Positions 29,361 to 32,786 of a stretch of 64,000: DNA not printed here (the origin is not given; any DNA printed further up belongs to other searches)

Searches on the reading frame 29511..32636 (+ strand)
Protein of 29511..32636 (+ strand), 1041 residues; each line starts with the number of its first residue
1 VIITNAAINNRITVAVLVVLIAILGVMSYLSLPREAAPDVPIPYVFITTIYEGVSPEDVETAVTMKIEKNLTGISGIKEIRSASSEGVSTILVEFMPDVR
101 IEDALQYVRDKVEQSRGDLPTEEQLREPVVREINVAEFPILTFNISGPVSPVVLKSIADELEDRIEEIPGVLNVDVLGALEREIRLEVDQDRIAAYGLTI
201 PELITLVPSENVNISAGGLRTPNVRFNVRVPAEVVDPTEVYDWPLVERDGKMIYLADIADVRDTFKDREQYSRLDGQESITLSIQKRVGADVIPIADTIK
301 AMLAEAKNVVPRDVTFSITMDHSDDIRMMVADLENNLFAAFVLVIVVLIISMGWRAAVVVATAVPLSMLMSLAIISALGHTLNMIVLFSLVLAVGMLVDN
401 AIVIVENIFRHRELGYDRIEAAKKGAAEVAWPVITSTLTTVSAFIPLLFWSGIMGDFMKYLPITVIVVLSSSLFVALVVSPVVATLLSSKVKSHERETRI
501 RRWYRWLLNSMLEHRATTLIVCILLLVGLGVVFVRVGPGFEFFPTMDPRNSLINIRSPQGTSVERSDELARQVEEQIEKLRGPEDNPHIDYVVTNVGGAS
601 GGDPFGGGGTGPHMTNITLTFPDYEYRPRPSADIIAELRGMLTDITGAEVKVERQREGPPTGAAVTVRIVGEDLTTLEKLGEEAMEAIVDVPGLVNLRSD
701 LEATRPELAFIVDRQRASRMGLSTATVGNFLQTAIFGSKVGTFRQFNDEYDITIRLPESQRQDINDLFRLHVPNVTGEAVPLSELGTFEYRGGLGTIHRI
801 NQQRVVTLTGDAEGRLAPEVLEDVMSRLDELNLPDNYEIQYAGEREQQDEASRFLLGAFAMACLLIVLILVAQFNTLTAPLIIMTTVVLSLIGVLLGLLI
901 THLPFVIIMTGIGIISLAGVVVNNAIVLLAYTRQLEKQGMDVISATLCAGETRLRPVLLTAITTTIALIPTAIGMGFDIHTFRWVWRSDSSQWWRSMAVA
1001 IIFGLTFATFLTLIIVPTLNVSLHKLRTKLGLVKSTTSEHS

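Call 36: search_protein_families(library=pfam, proteins=[window:29511-32636:+], max_evalue=0.001)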
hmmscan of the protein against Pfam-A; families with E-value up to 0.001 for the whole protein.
window:29511-32636:+ (1041 aa): 2 families
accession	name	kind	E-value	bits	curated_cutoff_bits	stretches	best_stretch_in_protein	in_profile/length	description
PF00873.25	ACR_tran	-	4.5e-209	697.1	28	1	4-1022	2-1019/1021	AcrB/AcrD/AcrF family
PF03176.21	MMPL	-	9.3e-09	35.1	20.5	1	337-505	149-321/333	MMPL family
